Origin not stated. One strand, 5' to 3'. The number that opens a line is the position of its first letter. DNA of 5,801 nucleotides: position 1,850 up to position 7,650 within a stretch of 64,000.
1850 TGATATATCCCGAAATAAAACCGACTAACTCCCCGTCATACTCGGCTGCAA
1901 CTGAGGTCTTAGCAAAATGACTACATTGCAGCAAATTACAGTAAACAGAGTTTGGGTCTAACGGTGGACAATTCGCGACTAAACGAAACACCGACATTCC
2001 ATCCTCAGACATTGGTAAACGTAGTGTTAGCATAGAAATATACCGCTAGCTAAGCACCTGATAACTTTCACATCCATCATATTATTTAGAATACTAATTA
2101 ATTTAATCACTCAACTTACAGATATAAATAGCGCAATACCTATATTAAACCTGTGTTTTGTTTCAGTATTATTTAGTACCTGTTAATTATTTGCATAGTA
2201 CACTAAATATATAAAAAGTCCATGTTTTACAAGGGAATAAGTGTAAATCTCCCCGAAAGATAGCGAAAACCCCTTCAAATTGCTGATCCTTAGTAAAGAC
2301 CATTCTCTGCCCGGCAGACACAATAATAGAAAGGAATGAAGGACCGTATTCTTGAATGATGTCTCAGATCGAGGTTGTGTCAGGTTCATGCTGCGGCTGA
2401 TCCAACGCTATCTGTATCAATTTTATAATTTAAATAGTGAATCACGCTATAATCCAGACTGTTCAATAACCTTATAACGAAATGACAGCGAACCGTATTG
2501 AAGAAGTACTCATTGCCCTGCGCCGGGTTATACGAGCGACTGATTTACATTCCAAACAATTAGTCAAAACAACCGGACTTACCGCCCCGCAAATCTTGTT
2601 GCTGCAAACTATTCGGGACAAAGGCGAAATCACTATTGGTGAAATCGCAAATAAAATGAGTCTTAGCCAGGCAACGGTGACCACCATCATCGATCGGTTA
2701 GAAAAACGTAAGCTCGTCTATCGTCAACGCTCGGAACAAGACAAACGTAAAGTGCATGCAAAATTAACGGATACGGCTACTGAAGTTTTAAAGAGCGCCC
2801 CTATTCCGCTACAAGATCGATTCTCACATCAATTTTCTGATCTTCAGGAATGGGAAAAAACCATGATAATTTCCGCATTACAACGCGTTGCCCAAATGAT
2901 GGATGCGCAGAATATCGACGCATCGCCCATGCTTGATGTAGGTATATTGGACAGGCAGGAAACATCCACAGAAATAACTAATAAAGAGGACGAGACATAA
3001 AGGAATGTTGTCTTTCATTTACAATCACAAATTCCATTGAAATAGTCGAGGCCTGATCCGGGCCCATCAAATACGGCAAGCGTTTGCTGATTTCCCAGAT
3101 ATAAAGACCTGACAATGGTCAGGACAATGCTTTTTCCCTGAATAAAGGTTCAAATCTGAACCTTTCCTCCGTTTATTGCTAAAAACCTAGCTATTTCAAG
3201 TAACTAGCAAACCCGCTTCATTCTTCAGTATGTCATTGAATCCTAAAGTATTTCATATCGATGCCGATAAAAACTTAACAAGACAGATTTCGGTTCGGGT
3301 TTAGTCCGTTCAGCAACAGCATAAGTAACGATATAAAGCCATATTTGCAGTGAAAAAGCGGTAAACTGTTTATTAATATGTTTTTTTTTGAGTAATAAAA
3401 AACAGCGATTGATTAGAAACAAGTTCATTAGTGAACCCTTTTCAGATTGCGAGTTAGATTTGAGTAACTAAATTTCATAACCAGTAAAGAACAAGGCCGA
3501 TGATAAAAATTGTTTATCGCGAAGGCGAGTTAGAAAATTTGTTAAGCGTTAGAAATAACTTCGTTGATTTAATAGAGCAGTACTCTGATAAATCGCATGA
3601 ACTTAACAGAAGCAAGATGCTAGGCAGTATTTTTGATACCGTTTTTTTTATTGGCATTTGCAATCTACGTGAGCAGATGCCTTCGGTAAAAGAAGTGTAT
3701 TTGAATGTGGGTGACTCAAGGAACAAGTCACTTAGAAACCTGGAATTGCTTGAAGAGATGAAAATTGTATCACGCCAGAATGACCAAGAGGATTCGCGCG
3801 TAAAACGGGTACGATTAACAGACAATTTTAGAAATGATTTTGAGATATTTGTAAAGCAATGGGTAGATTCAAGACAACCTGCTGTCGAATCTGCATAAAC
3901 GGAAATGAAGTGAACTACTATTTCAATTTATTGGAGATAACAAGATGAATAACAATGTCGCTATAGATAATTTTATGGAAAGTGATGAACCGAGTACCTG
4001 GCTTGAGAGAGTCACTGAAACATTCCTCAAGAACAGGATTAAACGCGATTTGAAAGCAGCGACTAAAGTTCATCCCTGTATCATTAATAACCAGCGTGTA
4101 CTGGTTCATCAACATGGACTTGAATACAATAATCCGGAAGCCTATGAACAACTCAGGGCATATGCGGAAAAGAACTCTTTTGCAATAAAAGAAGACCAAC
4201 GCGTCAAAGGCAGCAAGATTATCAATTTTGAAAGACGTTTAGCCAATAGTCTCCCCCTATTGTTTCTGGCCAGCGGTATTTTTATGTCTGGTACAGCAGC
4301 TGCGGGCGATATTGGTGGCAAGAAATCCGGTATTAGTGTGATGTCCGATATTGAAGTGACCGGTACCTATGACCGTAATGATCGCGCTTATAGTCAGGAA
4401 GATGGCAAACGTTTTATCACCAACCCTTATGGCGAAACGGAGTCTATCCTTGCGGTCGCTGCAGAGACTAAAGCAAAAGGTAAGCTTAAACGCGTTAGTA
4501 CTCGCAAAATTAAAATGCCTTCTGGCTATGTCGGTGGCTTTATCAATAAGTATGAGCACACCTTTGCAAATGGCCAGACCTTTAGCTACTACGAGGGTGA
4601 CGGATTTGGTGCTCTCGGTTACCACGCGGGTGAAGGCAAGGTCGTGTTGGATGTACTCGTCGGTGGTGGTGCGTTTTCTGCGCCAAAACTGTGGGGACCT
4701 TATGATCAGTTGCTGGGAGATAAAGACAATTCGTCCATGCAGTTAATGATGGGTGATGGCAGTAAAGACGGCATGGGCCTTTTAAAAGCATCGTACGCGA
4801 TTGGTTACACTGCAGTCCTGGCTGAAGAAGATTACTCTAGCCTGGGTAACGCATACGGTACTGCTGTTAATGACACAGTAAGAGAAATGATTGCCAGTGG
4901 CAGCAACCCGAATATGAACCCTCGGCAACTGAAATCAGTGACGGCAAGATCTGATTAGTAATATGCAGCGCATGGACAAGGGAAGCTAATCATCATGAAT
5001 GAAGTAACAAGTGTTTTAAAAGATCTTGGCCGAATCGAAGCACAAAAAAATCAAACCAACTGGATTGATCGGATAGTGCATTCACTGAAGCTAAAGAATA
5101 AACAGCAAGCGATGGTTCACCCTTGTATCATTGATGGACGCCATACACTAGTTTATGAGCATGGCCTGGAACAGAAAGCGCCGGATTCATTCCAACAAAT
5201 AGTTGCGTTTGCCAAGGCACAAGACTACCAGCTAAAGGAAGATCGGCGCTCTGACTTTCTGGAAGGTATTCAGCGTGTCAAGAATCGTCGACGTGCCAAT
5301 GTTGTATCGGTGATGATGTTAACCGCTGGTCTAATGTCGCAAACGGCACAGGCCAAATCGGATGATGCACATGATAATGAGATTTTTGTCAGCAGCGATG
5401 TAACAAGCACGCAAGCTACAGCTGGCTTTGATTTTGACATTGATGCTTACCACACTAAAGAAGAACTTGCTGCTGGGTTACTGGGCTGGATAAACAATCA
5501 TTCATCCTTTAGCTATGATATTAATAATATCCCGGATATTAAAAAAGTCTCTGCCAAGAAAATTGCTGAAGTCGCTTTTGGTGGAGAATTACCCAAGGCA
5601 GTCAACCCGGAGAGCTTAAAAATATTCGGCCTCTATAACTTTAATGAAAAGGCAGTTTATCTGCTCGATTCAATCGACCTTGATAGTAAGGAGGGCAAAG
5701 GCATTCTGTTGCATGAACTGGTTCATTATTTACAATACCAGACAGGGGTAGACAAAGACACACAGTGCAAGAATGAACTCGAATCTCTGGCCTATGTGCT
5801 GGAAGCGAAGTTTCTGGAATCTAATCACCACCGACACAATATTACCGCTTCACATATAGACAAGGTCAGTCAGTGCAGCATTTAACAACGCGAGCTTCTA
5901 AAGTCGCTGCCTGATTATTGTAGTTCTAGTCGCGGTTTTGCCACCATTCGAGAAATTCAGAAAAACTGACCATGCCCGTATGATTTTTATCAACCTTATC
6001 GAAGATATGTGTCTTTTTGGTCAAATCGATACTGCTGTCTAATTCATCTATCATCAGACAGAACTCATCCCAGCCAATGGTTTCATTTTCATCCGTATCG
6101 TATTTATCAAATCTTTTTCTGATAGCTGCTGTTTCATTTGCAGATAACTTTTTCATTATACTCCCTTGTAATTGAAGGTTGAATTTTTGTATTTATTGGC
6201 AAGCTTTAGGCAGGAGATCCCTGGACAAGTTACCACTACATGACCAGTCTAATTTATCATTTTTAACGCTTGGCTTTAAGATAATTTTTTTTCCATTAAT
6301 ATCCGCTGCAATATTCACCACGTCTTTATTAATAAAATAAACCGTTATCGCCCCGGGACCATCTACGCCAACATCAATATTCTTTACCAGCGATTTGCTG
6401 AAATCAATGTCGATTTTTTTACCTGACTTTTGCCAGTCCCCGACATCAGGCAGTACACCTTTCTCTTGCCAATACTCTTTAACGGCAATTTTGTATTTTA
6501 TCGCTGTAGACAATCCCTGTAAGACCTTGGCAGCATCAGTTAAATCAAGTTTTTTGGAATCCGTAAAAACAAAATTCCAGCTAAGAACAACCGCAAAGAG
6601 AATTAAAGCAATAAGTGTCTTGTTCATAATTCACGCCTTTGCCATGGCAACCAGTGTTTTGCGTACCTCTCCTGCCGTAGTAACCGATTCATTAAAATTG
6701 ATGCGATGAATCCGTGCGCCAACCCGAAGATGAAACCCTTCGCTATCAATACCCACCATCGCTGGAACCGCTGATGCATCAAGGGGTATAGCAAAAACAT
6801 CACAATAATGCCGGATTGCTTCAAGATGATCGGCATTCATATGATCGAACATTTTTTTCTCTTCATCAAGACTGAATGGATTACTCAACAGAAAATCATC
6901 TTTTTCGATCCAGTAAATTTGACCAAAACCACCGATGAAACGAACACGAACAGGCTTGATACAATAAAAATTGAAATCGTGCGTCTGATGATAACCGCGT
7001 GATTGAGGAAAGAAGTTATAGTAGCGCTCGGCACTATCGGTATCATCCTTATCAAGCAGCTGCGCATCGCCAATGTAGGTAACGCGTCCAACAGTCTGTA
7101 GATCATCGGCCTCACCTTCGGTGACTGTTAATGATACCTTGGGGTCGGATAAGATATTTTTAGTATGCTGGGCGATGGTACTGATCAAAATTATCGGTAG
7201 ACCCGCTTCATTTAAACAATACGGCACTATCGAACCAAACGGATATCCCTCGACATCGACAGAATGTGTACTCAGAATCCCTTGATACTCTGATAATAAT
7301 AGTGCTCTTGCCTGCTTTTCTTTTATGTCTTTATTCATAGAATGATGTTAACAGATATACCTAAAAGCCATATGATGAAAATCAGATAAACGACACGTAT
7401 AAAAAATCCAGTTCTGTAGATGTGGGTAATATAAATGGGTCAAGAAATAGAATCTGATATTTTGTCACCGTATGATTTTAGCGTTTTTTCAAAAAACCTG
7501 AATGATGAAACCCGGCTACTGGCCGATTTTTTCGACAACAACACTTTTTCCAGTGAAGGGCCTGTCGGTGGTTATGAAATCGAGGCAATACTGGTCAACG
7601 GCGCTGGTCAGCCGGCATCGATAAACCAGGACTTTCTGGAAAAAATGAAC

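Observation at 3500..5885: Unassigned three-gene cluster: small wHTH protein plus tandem paralogous bitopic membrane proteins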

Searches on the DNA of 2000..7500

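Call 83: search_rna_families(source=window, start=2000, end=7500, threshold=evalue, max_evalue=1)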
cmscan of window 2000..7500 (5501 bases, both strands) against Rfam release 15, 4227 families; matches with E-value up to 1: 1.
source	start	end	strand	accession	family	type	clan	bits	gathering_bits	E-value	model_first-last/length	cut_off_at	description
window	7368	7459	+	RF00475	snosnR69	Gene; snRNA; snoRNA; CD-box;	CL00051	24.5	50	0.79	1-94/94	no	Small nucleolar RNA snR69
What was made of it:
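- Tried and rejected: Rfam found nothing in 2000-7500 apart from a chance snoRNA hit at E=0.79 (call 83).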

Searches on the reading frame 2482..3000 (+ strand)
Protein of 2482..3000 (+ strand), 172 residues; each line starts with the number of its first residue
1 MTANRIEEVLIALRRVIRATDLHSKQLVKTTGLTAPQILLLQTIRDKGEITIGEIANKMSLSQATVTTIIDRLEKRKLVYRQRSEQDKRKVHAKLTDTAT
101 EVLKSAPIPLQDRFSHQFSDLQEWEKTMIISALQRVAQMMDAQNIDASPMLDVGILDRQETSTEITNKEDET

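Call 4: search_protein_families(library=pfam, proteins=[window:2482-3000:+], max_evalue=1)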
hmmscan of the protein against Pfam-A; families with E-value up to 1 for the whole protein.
window:2482-3000:+ (172 aa): 31 families (the best 25 are shown)
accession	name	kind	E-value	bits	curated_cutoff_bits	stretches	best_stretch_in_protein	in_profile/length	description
PF01047.28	MarR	-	1.1e-20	73.7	24.6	1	33-91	1-59/59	MarR family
PF12802.13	MarR_2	-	4e-15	56.1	27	1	32-89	2-60/61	MarR family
PF22381.2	Staph_reg_Sar_Rot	-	1.5e-12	47.8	27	1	25-103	4-82/85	Transcriptional regulator SarA/Rot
PF13463.12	HTH_27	-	1.2e-08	35.5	22.2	1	33-98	1-67/68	Winged helix DNA-binding domain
PF13412.12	HTH_24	-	1.6e-07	31.3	21.9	1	39-78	7-46/48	Winged helix-turn-helix DNA-binding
PF03965.22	Penicillinase_R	-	2.6e-05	25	22.6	1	40-85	8-57/115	Penicillinase repressor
PF25212.1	HVO_A0114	-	0.00019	21.6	27.6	1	33-89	20-76/84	HVO_A0114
PF01978.25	TrmB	-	0.0003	21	25.6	1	32-90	5-61/68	Sugar-specific transcriptional regulator TrmB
PF14394.12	DUF4423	-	0.0014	18.9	30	1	35-104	23-93/165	Domain of unknown function (DUF4423)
PF21984.2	DnaD_N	-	0.0018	18.9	27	1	44-92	28-78/101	DnaD N-terminal domain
PF08279.18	HTH_11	-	0.0018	18.6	25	1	40-75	5-41/55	HTH domain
PF09339.16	HTH_IclR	-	0.0031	17.7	22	1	41-82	9-51/52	IclR helix-turn-helix domain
PF08280.17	HTH_Mga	-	0.0055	17.1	23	1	37-73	7-43/59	M protein trans-acting positive regulator (MGA) HTH domain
PF01325.25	Fe_dep_repress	-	0.0063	17.1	26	1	46-79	19-52/60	Iron dependent repressor, N-terminal DNA binding domain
PF02002.24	TFIIE_alpha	-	0.0088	16.3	22.9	1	37-91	15-69/105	TFIIE alpha subunit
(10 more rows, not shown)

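Call 5: search_protein_families(library=ncbifam, proteins=[window:2482-3000:+], max_evalue=1)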
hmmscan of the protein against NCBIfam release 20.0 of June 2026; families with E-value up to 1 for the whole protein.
window:2482-3000:+ (172 aa): 43 families (the best 25 are shown)
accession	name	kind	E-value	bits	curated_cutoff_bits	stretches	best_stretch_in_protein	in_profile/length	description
NF053777.1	Saro0803TransReg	equivalog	9.5e-16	57.8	200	1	11-136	13-138/140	Saro_0803 family transcriptional regulator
TIGR02337.1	HpaR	equivalog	1.6e-12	47.4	121.2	1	27-111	20-104/130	homoprotocatechuate degradation operon regulator HpaR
NF052638.1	TransRegOhrRVib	equivalog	4.2e-11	42.7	200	1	25-106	27-108/141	transcriptional regulator OhrR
NF045593.1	bilirub_TF_BilQ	equivalog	4.4e-11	42.6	125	1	24-138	19-133/135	bilirubin utilization transcriptional regulator BilQ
TIGR04472.1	reg_rSAM_mob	hypoth_equivalog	4.9e-10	39.6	240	1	40-140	36-136/141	radical SAM mobile pair system MarR family transcriptional regulator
TIGR01889.1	Staph_reg_Sar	paralog_domain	8.1e-10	39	62.6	1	23-104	13-98/109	staphylococcal accessory regulator family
NF008122.0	PRK10870.1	equivalog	2.5e-09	37.1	157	1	40-142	60-164/176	transcriptional repressor MprA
NF050133.1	TransRegFabT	equivalog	3.4e-09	37.1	200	1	41-139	35-133/138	fatty acid biosynthesis transcriptional regulator FabT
NF041230.1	BagL_FevM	exception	5.9e-08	32.9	230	1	12-110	19-115/145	MarR family transcriptional regulator BagL/FevM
NF038251.1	AdcR_fam_Zn_TF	equivalog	1e-07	32.3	175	1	33-103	34-103/143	zinc-dependent MarR family transcriptional regulator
NF052438.1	TransRegRv0880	equivalog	1.4e-07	31.5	220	1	31-142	30-141/143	Rv0880 family HTH-type transcriptional regulator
NF008565.1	PRK11512.1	equivalog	7e-07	29.3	240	1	26-103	31-108/144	multiple antibiotic resistance transcriptional regulator MarR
NF040939.2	trans_reg_lrs14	equivalog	1.6e-06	28.1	90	1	32-88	18-75/103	Lrs14 family HTH-type transcriptional regulator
TIGR01884.1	cas_HTH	subfamily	1.7e-06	27.6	60.2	1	30-95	137-201/202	CRISPR-associated CARF protein Csa3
NF053606.1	Sta1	subfamily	3.9e-06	26.9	80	1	32-89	17-74/100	Sta1 family transcriptional regulator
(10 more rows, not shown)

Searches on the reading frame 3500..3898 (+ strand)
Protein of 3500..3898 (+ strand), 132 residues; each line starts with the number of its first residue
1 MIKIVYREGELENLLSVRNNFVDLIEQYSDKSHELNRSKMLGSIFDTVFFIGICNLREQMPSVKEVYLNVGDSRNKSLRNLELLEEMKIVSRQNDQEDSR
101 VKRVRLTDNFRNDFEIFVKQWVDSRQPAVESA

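Call 4: search_protein_families(library=pfam, proteins=[window:3500-3898:+], max_evalue=1)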
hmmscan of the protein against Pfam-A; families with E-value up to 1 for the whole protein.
window:3500-3898:+ (132 aa): 2 families
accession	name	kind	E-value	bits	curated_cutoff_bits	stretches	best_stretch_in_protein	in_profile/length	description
PF13463.12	HTH_27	-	0.0098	16.6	22.2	1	67-108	27-66/68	Winged helix DNA-binding domain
PF22381.2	Staph_reg_Sar_Rot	-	0.046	14.3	27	1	73-113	41-81/85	Transcriptional regulator SarA/Rot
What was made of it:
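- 3500..3898 (+): g1: a 132-aa divergent MarR/SlyA-like winged-helix protein. Pfam HTH_27 E=0.0098, below the cut-off (call 4).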

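Call 5: search_protein_families(library=ncbifam, proteins=[window:3500-3898:+], max_evalue=1)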
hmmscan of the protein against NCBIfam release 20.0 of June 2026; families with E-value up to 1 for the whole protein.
window:3500-3898:+ (132 aa): 3 families
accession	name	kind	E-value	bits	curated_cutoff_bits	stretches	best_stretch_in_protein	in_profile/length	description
NF002926.0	PRK03573.1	equivalog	0.00054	19.9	120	1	74-109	60-95/144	transcriptional regulator SlyA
NF045593.1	bilirub_TF_BilQ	equivalog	0.058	13.1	125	1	71-115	55-99/135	bilirubin utilization transcriptional regulator BilQ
NF009952.0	PRK13417.1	equivalog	0.071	12.5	531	1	26-72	143-189/352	F0F1 ATP synthase subunit A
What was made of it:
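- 3500..3898 (+): NCBIfam SlyA E=5e-4 (call 5).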

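Call 8: search_solved_structures(query=window:3500-3898:+, max_evalue=10, show_alignments=2)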
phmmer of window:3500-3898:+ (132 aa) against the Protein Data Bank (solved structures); distinct sequences matched with E-value up to 10: 6.
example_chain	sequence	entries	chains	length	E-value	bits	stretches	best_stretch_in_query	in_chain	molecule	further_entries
1lj9_A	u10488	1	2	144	0.0022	21.2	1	72-130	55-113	transcriptional regulator SlyA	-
3q5f_A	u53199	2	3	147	0.012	18.9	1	50-109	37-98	Transcriptional regulator slyA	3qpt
3deu_A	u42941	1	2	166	0.015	18.5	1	50-109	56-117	Transcriptional regulator slyA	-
4aih_A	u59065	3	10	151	0.025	17.8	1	50-109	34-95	TRANSCRIPTIONAL REGULATOR SLYA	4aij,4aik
5o6i_A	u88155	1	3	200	0.051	16.8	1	30-92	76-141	Homing endonuclease I-DmoI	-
8xje_A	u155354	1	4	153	2.8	11.2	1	6-85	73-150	YqeY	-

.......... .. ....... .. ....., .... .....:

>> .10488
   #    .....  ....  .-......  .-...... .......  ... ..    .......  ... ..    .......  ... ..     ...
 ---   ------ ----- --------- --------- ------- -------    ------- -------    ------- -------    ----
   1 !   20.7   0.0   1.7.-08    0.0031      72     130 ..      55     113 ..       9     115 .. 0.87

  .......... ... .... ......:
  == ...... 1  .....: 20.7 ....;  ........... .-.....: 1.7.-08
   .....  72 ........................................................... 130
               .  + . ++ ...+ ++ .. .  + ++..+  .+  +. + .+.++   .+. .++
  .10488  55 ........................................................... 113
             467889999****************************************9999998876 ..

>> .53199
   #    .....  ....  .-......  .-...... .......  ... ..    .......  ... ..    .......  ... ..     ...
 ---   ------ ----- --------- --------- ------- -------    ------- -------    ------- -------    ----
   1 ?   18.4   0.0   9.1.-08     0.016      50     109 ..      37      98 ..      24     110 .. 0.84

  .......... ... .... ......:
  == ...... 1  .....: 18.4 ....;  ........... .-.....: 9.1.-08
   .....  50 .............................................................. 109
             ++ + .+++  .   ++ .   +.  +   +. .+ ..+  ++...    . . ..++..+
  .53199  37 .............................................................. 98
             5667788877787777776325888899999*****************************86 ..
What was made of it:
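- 3500..3898 (+): PDB SlyA 1lj9 E=0.002 (call 8).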

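Call 40: search_protein_families(library=padloc, proteins=[window:3500-3898:+], max_evalue=1)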
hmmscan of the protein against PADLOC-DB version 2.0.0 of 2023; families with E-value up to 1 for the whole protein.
window:3500-3898:+ (132 aa): 1 family
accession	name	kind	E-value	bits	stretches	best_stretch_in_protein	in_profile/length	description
PDLC03686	HEase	-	0.017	13.2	1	48-95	95-143/188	homing endonuclease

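Call 41: search_protein_families(library=phrogs, proteins=[window:3500-3898:+], max_evalue=1)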
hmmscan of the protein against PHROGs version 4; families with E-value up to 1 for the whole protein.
window:3500-3898:+ (132 aa): 2 families
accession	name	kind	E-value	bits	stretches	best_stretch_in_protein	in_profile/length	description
phrog_11961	-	unknown function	0.018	15.7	1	53-109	47-103/150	-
phrog_21226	-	unknown function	0.32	12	1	3-27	46-70/71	-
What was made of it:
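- Tried and rejected: PADLOC and PHROGs scans found no defence or phage family (calls 40, 41).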

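Call 73: search_solved_structures(query=A5, max_evalue=1, show_alignments=1)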
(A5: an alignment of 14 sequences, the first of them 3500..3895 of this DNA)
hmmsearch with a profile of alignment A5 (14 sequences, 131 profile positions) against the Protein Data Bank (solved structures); distinct sequences matched with E-value up to 1: 24.
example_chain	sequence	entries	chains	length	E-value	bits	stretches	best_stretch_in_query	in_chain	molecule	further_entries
4aih_A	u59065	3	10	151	0.002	21.2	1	75-109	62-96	TRANSCRIPTIONAL REGULATOR SLYA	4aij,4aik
4fx0_A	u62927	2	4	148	0.0054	19.7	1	34-121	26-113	PROBABLE TRANSCRIPTIONAL REPRESSOR PROTEIN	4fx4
3q5f_A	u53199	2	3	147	0.0058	19.6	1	70-109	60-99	Transcriptional regulator slyA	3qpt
3deu_A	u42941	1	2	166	0.0076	19.3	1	70-109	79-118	Transcriptional regulator slyA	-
3gfj_A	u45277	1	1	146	0.013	18.5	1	80-120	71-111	146aa long hypothetical transcriptional regulator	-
3gfm_A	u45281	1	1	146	0.016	18.2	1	80-120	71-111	146aa long hypothetical transcriptional regulator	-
1lj9_A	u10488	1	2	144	0.036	17.1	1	72-125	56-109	transcriptional regulator SlyA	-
2eb7_A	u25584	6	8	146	0.038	17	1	80-120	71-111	146aa long hypothetical transcriptional regulator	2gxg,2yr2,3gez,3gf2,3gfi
2eth_A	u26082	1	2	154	0.07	16.1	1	62-125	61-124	transcriptional regulator, putative, Mar family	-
2rdp_A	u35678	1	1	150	0.088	15.8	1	81-120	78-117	putative transcriptional regulator MarR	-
3cdh_A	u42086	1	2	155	0.13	15.2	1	75-117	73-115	Transcriptional regulator, MarR family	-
5fb2_A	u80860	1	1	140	0.2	14.7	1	80-125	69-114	MarR family regulatory protein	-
4l9t_A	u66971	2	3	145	0.2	14.7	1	80-125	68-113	MepR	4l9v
4l9n_A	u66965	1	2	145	0.2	14.6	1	80-125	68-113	MepR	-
3eco_A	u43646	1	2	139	0.21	14.6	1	80-125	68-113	MepR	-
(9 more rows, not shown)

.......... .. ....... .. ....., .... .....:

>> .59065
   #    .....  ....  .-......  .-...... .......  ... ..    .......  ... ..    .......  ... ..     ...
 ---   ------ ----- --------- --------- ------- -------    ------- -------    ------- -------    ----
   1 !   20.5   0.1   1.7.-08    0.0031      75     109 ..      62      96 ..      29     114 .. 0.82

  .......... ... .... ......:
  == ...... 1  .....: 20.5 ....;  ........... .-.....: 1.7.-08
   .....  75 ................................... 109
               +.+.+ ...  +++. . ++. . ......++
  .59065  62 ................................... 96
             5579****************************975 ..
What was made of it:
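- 3500..3898 (+): The 14-sequence profile hits 20 MarR/SlyA-family chains among 24 matches, best E=0.002 (call 73).
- On MarR/SlyA family (g1): The profile of 14 orthologs hits SlyA and MarR structures at E=0.002-0.3 at the equivalent helix-wing position (call 73).
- Closest known: MarR/SlyA family. Same: Profile hits to many MarR/SlyA structures fall at the equivalent position (call 73).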
